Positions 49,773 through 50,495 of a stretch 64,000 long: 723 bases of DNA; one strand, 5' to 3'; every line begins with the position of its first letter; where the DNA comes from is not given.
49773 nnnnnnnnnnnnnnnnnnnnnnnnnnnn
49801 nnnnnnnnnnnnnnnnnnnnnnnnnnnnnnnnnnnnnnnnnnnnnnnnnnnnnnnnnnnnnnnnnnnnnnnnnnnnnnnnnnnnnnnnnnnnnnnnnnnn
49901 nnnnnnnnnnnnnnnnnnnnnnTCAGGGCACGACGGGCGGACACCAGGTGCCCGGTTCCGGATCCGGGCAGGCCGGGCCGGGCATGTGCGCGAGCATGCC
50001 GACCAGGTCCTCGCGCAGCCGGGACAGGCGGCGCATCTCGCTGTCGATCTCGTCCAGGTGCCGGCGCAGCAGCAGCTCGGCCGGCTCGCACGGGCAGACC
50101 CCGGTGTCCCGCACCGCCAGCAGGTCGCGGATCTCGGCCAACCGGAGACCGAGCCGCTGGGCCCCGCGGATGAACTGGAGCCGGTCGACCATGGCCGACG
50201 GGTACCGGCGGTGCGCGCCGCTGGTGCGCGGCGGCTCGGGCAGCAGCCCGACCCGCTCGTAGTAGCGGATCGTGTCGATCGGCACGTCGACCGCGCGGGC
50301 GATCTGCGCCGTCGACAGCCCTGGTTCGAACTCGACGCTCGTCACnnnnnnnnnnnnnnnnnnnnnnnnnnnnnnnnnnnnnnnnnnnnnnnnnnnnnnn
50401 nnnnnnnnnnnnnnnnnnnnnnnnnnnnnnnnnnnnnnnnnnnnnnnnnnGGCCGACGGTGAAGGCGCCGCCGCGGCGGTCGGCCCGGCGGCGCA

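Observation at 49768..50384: MerR regulator followed by a 21-codon, 9-cysteine micro-ORF with its own RBS and terminator (candidate ultra-short metallothionein)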

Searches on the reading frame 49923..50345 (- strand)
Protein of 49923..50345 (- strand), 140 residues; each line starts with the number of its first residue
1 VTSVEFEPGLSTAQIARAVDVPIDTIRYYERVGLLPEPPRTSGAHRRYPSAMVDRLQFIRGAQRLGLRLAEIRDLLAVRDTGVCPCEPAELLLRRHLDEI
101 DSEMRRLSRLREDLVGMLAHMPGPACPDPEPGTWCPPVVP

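Call 7: search_protein_families(library=pfam, proteins=[window:49923-50345:-], max_evalue=0.01)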
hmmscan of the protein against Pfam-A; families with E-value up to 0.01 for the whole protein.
window:49923-50345:- (140 aa): 3 families
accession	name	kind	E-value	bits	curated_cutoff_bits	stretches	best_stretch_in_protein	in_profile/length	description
PF09278.17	MerR-DNA-bind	-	3.6e-18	66.4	25.4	1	53-116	1-64/65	MerR, DNA binding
PF13411.12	MerR_1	-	4.6e-16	59.1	21.6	1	11-77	2-67/69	MerR HTH family regulatory protein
PF00376.29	MerR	-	2.5e-13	50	28.2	1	12-48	2-38/38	MerR family regulatory protein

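Call 8: search_protein_families(library=ncbifam, proteins=[window:49923-50345:-], max_evalue=1)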
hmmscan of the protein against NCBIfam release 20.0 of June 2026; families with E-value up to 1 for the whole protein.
window:49923-50345:- (140 aa): 20 families
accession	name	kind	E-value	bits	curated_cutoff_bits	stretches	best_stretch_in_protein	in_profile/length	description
TIGR02051.1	MerR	equivalog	8.9e-28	97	150.85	1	13-136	3-119/124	mercury resistance transcriptional regulator MerR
TIGR02047.1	CadR-PbrR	equivalog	1.3e-23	83.4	151.45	1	13-117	4-108/127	Cd(II)/Pb(II)-responsive transcriptional regulator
NF010315.0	PRK13752.1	subfamily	4.5e-20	72.2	261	1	13-114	11-110/144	mercury resistance transcriptional regulator MerR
NF007069.0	PRK09514.1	equivalog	3.6e-19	69.1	143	1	13-115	5-108/141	Zn(2+)-responsive transcriptional regulator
TIGR02044.1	CueR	equivalog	2.9e-18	66.2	147.4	1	13-128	4-119/127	Cu(I)-responsive transcriptional regulator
TIGR02043.1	ZntR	equivalog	4.4e-17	62.4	167.95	1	13-115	5-108/131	Zn(2+)-responsive transcriptional regulator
TIGR01950.1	SoxR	equivalog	3.9e-12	46.1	116.9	1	10-117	2-109/142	redox-sensitive transcriptional activator SoxR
NF041849.1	trans_regNmlR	equivalog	1.5e-10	41.1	175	1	14-105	5-96/117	stress response transcriptional regulator NmlR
NF047375.1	HeatShock_HspR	equivalog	7.7e-09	35.4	105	1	14-80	8-74/92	heat shock protein transcriptional repressor HspR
NF050798.1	TF_FtsR_Actino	equivalog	1.1e-07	32.2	150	1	20-87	16-80/223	transcriptional regulator FtsR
NF047377.1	heat_HspR_dupli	exception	1.9e-07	30.8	300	1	16-81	12-77/214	heat shock protein transcriptional repressor HspR, fused homodimer type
NF007590.0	PRK10227.1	equivalog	5.5e-07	29.7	244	1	14-126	5-117/135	Cu(I)-responsive transcriptional regulator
NF052513.1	TransRegCarH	equivalog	0.00056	19.3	400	1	13-110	10-109/274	HTH-type transcriptional repressor CarH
NF053740.1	TransRegTnrAGPos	equivalog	0.0013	18.8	140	1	25-79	28-81/108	hypothetical protein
NF011617.0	PRK15043.1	equivalog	0.0016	17.7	417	1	14-81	8-75/243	HTH-type transcriptional regulator MlrA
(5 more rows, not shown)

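Call 9: find_related_loci(query=window:49923-50345:-, collection=genome_contigs, flank=4000)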
Query window:49923-50345:- (140 aa) in genome_contigs; peptide patterns used: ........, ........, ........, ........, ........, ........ (x = any residue, [..] = any of these).
600 stretches matched a pattern (row limit reached: there are more); 555 encode a relative of the query (tblastn E <= 1e-3); the best 80 are kept; 80 distinct loci.
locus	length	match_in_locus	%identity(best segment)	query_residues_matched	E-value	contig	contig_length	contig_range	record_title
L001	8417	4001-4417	96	1-139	2e-85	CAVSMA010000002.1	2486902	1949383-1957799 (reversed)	MAG: uncultured Actinomycetota bacterium isolate MFD04944.bin.1.194 genome assembly, contig: contig_15770, whole genome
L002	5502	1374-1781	67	2-137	3e-56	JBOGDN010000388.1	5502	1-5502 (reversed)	MAG: Stackebrandtia sp. isolate M3-S_metawrap_bin.185 k127_4249620, whole genome shotgun sequence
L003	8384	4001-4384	71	10-137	3e-55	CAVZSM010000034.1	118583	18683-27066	MAG: uncultured Actinomycetota bacterium isolate MFD00731.bin.1.201 genome assembly, contig: contig_67361, whole genome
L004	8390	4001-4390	71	9-138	2e-55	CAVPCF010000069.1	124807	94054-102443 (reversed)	MAG: Candidatus Melainabacteria bacterium isolate MFD10064.bin.2.13 genome assembly, contig: contig_21851, whole genome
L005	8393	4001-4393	67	8-138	3e-54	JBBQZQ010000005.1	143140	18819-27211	MAG: Mycobacteriales bacterium isolate Co_metawrap_2244 Cmw_2244_k141_2865194_length_143140_cov_16.6399, whole genome sh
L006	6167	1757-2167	64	1-137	2e-54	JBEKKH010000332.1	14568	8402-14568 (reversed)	MAG: Streptosporangiaceae bacterium isolate SPRUCE 342 SPRUCE_342_332, whole genome shotgun sequence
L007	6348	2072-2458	66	10-138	6e-54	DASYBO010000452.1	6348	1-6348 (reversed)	MAG TPA_asm: Pseudonocardiaceae bacterium isolate SMAG_U4909 k141_3180586, whole genome shotgun sequence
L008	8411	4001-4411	66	1-137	1e-53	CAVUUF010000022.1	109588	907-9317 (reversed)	MAG: uncultured Actinomycetota bacterium isolate MFD09603.bin.1.110 genome assembly, contig: contig_78443, whole genome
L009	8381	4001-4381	69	10-136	3e-53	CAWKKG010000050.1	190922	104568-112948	MAG: uncultured Actinomycetota bacterium isolate MFD00731.bin.2.63 genome assembly, contig: contig_79979, whole genome s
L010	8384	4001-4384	69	10-138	2e-53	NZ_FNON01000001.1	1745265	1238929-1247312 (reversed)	Amycolatopsis xylanica strain CPCC 202699, whole genome shotgun sequence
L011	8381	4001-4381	69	10-136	4e-53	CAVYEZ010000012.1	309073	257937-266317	MAG: uncultured Actinomycetota bacterium isolate MFD09603.bin.2.164 genome assembly, contig: contig_4315, whole genome s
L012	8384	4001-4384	73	10-137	3e-53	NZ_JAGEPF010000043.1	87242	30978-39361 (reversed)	Actinomadura violacea strain LCR2-06 NODE_43_length_87242_cov_29.872582, whole genome shotgun sequence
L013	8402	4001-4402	61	4-137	5e-52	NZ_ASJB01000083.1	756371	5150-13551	Amycolatopsis orientalis DSM 40040 = KCTC 9412 strain KCTC 9412T contig_16, whole genome shotgun sequence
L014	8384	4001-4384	67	10-137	2e-51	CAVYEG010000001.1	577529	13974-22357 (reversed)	MAG: uncultured Actinomycetes bacterium isolate MFD09603.bin.2.187 genome assembly, contig: contig_10719, whole genome s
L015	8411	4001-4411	62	2-139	2e-51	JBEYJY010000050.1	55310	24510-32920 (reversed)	Streptomyces sp. NPDC020096 NPDC020096_91_C3.ctg-0050, whole genome shotgun sequence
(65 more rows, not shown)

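Call 30: search_dna_similar(query=window:49923-50345:-, collection=plasmids, mode=protein, max_rows=25)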
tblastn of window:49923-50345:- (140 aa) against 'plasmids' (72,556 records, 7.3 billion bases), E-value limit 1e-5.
The search stops at 5000 records and this limit was reached: more records match than are counted here, and every count below describes the 5000 best-scoring records only.
Records with a match: at least 5000; places in all: 6575; records where one place covers at least 80% of the query: 4649.
Best place of each record, by identity: <60% 5000.
By first word of the organism name: Klebsiella 1639; Escherichia 807; Salmonella 483; Enterobacter 444; Citrobacter 242; Pseudomonas 199; Acinetobacter 102; Phaeobacter 82; Pseudosulfitobacter 63; Aeromonas 57; and 197 more.
By predicted mobility (MOB-suite, as given by PLSDB): conjugative 3011; non-mobilizable 1170; mobilizable 819.
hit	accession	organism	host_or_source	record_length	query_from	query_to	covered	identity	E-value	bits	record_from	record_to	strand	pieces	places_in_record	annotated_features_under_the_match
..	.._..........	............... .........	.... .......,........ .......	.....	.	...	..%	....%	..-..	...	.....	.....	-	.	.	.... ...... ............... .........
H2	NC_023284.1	Streptomyces sp. F2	-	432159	9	134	90%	59.5%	3e-41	152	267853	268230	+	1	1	heavy metal-responsive transcriptional regulator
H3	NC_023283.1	Streptomyces sp. FR1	-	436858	9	134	90%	59.5%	3e-41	152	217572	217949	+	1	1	heavy metal-responsive transcriptional regulator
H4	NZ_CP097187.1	Rhodococcus sp. GA1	cell culture,soil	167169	1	134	96%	54.5%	3e-39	146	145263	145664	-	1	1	heavy metal-responsive transcriptional regulator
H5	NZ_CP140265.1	Rhodococcus fascians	cell culture,garbage dump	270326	1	134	96%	54.5%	3e-39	146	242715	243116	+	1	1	heavy metal-responsive transcriptional regulator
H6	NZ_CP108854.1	Streptomyces sp. NBC_00841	-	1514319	14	130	84%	47.0%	2e-22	99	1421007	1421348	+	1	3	record has no annotation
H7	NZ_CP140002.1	Novosphingobium capsulatum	-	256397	4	136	95%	39.9%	3e-19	89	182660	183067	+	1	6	helix-turn-helix domain-containing protein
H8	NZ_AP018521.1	Sphingobium sp. YG1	-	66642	4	136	95%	39.9%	3e-19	89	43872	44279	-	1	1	helix-turn-helix domain-containing protein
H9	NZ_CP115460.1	Sphingobium yanoikuyae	cell culture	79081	4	136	95%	39.9%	3e-19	89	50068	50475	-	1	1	helix-turn-helix domain-containing protein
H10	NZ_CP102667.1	Sphingobium sp. JS3065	whole organism,chemical plant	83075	4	136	95%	39.9%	3e-19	89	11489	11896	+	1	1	helix-turn-helix domain-containing protein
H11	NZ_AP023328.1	Acetobacter aceti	-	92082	4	136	95%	39.9%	3e-19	89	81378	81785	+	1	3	helix-turn-helix domain-containing protein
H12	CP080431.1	Sphingomonas sp. DS-9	-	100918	4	136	95%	39.9%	3e-19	89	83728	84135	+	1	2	record has no annotation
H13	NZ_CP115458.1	Sphingobium yanoikuyae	cell culture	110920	4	136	95%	39.9%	3e-19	89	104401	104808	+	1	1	helix-turn-helix domain-containing protein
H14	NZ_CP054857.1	Novosphingobium decolorationis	cell culture,deep-sea sediment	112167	4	136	95%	39.9%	3e-19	89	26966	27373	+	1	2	helix-turn-helix domain-containing protein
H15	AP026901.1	Novosphingobium sp. MBES04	-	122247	4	136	95%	39.9%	3e-19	89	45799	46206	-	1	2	MerR family transcriptional regulator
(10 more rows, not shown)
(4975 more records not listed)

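Call 31: search_solved_structures(query=window:49923-50345:-, max_evalue=0.001, show_alignments=3)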
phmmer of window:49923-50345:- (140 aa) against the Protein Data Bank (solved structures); distinct sequences matched with E-value up to 0.001: 21.
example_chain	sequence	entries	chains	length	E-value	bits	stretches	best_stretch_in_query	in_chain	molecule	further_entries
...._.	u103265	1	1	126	9.1e-21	77.7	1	13-118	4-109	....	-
6jgv_A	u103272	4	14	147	1.4e-20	77.1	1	13-118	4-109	CadR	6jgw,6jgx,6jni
6jyw_A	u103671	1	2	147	2.9e-20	76.1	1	13-118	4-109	CadR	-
5crl_A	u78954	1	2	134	1.9e-17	66.9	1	10-114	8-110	Mercuric resistance operon regulatory protein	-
4ua1_A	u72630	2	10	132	3.3e-16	63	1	15-118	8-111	Regulatory protein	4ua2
5gpe_A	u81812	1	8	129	3.3e-15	59.7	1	14-117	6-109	Transcriptional regulator, MerR-family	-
2vz4_A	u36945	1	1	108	6.9e-08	36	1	11-80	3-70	HTH-TYPE TRANSCRIPTIONAL ACTIVATOR TIPA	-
3gp4_A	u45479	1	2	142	9e-08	35.6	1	17-101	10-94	Transcriptional regulator, MerR family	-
2zhg_A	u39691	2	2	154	1.8e-07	34.6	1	10-132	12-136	Redox-sensitive transcriptional activator soxR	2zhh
6ldi_G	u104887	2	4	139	2.9e-07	34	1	12-126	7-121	HTH-type transcriptional regulator CueR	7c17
1q05_A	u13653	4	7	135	3.9e-07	33.5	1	13-126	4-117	Transcriptional regulator cueR | HTH-type transcriptional regulator CueR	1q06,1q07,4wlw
6xh7_G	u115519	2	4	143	4.7e-07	33.3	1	13-126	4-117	HTH-type transcriptional regulator CueR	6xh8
4wls_A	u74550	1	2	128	4.9e-07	33.2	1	13-128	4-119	HTH-type transcriptional regulator CueR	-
3hh0_A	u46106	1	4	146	6.8e-07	32.8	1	14-81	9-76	Transcriptional regulator, MerR family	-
1jbg_A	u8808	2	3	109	1.2e-05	28.7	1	13-79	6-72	transcription activator of multidrug-efflux transporter genes mta | transcription activator MtaN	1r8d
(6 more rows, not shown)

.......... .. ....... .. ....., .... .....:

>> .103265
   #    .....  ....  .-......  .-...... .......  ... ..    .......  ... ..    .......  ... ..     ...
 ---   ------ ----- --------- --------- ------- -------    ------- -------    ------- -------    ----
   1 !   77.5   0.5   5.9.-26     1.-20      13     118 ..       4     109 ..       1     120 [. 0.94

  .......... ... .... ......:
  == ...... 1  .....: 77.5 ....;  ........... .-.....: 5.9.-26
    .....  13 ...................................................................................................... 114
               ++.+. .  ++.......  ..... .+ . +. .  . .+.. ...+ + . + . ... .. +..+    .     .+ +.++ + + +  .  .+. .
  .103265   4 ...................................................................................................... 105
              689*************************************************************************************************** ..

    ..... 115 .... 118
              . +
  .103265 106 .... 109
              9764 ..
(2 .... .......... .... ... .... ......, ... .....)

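Call 32: get_annotated_region(hit=H1, flank=5000)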
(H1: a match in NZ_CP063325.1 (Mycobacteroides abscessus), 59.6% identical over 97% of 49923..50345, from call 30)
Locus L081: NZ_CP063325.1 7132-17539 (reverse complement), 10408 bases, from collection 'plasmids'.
description: Mycobacteroides abscessus subsp. abscessus strain GD22 plasmid pGD22-1, complete sequence
organism: Mycobacteroides abscessus (NCBI taxid 1185650)
taxonomy: Bacteria; Actinomycetota; Actinomycetes; Mycobacteriales; Mycobacteriaceae; Mycobacteroides; Mycobacteroides abscessus
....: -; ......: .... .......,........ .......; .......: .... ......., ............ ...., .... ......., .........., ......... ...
typing (MOB-suite, as given by PLSDB): non-mobilizable; replicon rep_cluster_578
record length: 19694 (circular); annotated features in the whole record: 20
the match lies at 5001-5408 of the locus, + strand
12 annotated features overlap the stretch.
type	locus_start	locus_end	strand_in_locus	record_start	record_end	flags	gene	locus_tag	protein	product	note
CDS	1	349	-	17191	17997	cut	-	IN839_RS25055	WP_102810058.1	ParA family protein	-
CDS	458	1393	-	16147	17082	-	-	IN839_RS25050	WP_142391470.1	DUF5677 domain-containing protein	-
CDS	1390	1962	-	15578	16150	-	-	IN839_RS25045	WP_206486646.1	recombinase family protein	GO:0006310 - DNA recombination [Evidence IEA]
CDS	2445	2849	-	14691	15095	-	-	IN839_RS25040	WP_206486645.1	hypothetical protein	-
CDS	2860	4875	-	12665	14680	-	-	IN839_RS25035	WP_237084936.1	cation-translocating P-type ATPase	-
CDS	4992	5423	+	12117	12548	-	-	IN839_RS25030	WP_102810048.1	MerR family transcriptional regulator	GO:0006355 - regulation of DNA-templated transcription [Evidence IEA]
CDS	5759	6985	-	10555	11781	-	-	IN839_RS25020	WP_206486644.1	MFS transporter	-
CDS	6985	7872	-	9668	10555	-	-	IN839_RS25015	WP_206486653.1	M56 family metallopeptidase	-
CDS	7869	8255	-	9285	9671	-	-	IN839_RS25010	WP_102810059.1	BlaI/MecI/CopY family transcriptional regulator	GO:0045892 - negative regulation of DNA-templated transcription [Evidence IEA]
CDS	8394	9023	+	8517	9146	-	-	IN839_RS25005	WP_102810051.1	ferric reductase-like transmembrane domain-containing protein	-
CDS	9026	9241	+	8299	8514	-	-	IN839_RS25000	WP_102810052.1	ferredoxin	-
CDS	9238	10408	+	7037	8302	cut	-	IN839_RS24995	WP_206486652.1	NAD(P)/FAD-dependent oxidoreductase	-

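Call 33: get_annotated_region(hit=H2, flank=5000)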
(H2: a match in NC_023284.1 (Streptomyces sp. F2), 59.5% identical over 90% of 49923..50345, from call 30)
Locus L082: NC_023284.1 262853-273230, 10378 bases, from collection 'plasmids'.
description: Streptomyces sp. F2 plasmid pFRL4, complete sequence
organism: Streptomyces sp. F2 (NCBI taxid 317660)
taxonomy: Bacteria; Actinomycetota; Actinomycetes; Kitasatosporales; Streptomycetaceae; Streptomyces; Streptomyces sp. F2
host: -; source: -; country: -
typing (MOB-suite, as given by PLSDB): non-mobilizable
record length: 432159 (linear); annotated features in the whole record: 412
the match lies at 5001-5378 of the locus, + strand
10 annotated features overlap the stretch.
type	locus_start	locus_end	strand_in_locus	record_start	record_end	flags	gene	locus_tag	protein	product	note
CDS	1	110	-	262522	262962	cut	-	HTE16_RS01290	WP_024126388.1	GFA family protein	-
CDS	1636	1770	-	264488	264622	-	-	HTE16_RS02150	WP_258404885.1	hypothetical protein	-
CDS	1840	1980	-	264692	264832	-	-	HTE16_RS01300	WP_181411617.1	hypothetical protein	-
CDS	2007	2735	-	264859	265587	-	-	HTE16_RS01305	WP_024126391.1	hypothetical protein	-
CDS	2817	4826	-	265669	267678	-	-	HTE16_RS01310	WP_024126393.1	cation-translocating P-type ATPase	-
CDS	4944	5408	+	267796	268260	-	-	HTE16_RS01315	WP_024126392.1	heavy metal-responsive transcriptional regulator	-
CDS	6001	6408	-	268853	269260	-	-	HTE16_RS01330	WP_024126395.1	hypothetical protein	-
CDS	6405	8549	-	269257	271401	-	-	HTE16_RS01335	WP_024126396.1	hypothetical protein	-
CDS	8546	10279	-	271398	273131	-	-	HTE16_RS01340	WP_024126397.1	hypothetical protein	-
CDS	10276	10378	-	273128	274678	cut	-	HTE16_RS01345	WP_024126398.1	site-specific integrase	-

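Call 34: get_annotated_region(hit=H4, flank=5000)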
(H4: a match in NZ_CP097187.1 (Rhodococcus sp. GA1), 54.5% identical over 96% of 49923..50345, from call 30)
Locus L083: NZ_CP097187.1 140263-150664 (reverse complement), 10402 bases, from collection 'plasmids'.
description: Rhodococcus sp. GA1 plasmid pGA1, complete sequence
organism: Rhodococcus sp. GA1 (NCBI taxid 2942275)
taxonomy: Bacteria; Actinomycetota; Actinomycetes; Mycobacteriales; Nocardiaceae; Rhodococcus; Rhodococcus sp. GA1
host: -; source: cell culture,soil; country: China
typing (MOB-suite, as given by PLSDB): conjugative; relaxase MOBF; mating-pair formation MPF_T
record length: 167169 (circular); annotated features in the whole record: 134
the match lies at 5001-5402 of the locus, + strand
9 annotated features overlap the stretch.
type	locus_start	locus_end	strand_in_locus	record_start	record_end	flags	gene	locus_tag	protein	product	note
CDS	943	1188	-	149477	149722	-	-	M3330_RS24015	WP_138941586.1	hypothetical protein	-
CDS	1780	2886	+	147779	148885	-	-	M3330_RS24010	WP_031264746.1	tyrosine-type recombinase/integrase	GO:0015074 - DNA integration [Evidence IEA]; GO:0006310 - DNA recombination [Evidence IEA]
CDS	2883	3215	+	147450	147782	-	-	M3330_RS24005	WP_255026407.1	helix-turn-helix transcriptional regulator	-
CDS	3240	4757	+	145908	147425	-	-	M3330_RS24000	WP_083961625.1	recombinase XerD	-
CDS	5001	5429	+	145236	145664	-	-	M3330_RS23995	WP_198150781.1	heavy metal-responsive transcriptional regulator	-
CDS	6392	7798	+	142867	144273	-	-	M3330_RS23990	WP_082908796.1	IS1380 family transposase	-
CDS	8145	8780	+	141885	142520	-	-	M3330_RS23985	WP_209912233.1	LysR substrate-binding domain-containing protein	-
CDS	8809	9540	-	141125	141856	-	-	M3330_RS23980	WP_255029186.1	alpha/beta hydrolase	-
CDS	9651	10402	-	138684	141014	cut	-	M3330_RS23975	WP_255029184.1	LuxR C-terminal-related transcriptional regulator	GO:0006355 - regulation of DNA-templated transcription [Evidence IEA]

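Call 40: search_protein_families(library=ncbifam, proteins=[L081:2860-4875:-, L082:2817-4826:-], max_evalue=1e-10)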
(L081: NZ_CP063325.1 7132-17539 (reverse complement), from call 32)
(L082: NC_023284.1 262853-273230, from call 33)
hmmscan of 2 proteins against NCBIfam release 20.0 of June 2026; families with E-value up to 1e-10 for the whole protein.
L081:2860-4875:- (671 aa): 18 families
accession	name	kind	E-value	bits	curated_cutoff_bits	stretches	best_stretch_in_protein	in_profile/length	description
TIGR01525.1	ATPase-IB_hvy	subfamily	7.4e-169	563.2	346.25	1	112-650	2-560/560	heavy metal translocating P-type ATPase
TIGR01512.1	ATPase-IB2_Cd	subfamily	3.1e-139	464.9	313.5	1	112-652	2-494/494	cadmium family heavy metal-translocating P-type ATPase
TIGR01511.1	ATPase-IB1_Cu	subfamily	7.6e-125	417.8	397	1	93-650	2-541/542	copper-translocating P-type ATPase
NF008262.1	PRK11033.1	equivalog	2e-124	416.7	1005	1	62-653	131-730/731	zinc/cadmium/mercury/lead-transporting ATPase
NF033775.1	P_type_ZntA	exception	2.7e-113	379.7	1240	1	60-653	132-731/732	Zn(II)/Cd(II)/Pb(II) translocating P-type ATPase ZntA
NF007952.0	PRK10671.1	equivalog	6.1e-100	335.6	1316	1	131-652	293-833/838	copper-exporting P-type ATPase CopA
TIGR01494.1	ATPase_P-type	subfamily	8.2e-74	248.8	62.3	1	134-627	2-465/478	HAD-IC family P-type ATPase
TIGR01497.1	kdpB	equivalog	7.4e-52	176.3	527.9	2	131-395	70-345/675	potassium-transporting ATPase subunit KdpB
TIGR01647.1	ATPase-IIIA_H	equivalog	2.7e-51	174.7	615.5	2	115-393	42-331/755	plasma-membrane proton-efflux P-type ATPase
NF010609.0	PRK14010.1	equivalog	3.7e-45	154.3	1323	2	132-385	70-334/673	K(+)-transporting ATPase subunit B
TIGR01522.1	ATPase-IIA2_Ca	equivalog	1.8e-36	125.3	798.3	2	527-623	573-669/854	calcium-transporting P-type ATPase, PMR1-type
TIGR01517.1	ATPase-IIB_Ca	equivalog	2.1e-30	105.6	507.05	2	526-624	612-709/882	calcium-translocating P-type ATPase, PMCA-type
TIGR01106.1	ATPase-IIC_X-K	subfamily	1.3e-28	99.4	946.1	1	527-616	669-758/997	Na,H/K antiporter P-type ATPase subunit alpha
TIGR01524.1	ATPase-IIIB_Mg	equivalog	2.3e-26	92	610.75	1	523-628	584-690/867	magnesium-translocating P-type ATPase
TIGR01116.1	ATPase-IIA1_Ca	equivalog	1.5e-25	89.5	703.4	1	467-598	454-599/799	calcium-translocating P-type ATPase, SERCA-type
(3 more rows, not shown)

L082:2817-4826:- (669 aa): 18 families
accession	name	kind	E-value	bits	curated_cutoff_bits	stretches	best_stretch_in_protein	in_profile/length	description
TIGR01525.1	ATPase-IB_hvy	subfamily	6.3e-168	560.1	346.25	1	119-657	2-560/560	heavy metal translocating P-type ATPase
TIGR01512.1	ATPase-IB2_Cd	subfamily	9.7e-136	453.3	313.5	1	119-659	2-494/494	cadmium family heavy metal-translocating P-type ATPase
NF008262.1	PRK11033.1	equivalog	1.5e-125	420.3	1005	1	71-660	133-730/731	zinc/cadmium/mercury/lead-transporting ATPase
TIGR01511.1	ATPase-IB1_Cu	subfamily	2.7e-124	416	397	1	100-657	2-541/542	copper-translocating P-type ATPase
NF033775.1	P_type_ZntA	exception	1.5e-110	370.7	1240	1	80-660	144-731/732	Zn(II)/Cd(II)/Pb(II) translocating P-type ATPase ZntA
NF007952.0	PRK10671.1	equivalog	1.7e-97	327.6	1316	1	138-659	293-833/838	copper-exporting P-type ATPase CopA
TIGR01494.1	ATPase_P-type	subfamily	2.4e-75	253.8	62.3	2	454-634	294-465/478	HAD-IC family P-type ATPase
TIGR01497.1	kdpB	equivalog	4.2e-53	180.5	527.9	1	138-650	70-605/675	potassium-transporting ATPase subunit KdpB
TIGR01647.1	ATPase-IIIA_H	equivalog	3.2e-50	171.1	615.5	2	122-400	42-331/755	plasma-membrane proton-efflux P-type ATPase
NF010609.0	PRK14010.1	equivalog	4.3e-45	154.1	1323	2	455-651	410-601/673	K(+)-transporting ATPase subunit B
TIGR01522.1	ATPase-IIA2_Ca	equivalog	2.3e-34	118.3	798.3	2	533-613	572-652/854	calcium-transporting P-type ATPase, PMR1-type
TIGR01517.1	ATPase-IIB_Ca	equivalog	3.8e-33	114.7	507.05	2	532-617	611-695/882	calcium-translocating P-type ATPase, PMCA-type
TIGR01106.1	ATPase-IIC_X-K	subfamily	4.8e-29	100.8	946.1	2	530-618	665-753/997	Na,H/K antiporter P-type ATPase subunit alpha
TIGR01524.1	ATPase-IIIB_Mg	equivalog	1.1e-25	89.7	610.75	1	518-624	571-677/867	magnesium-translocating P-type ATPase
NF011702.0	PRK15122.1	subfamily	4.5e-25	87.8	975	1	501-622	591-714/907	magnesium-translocating P-type ATPase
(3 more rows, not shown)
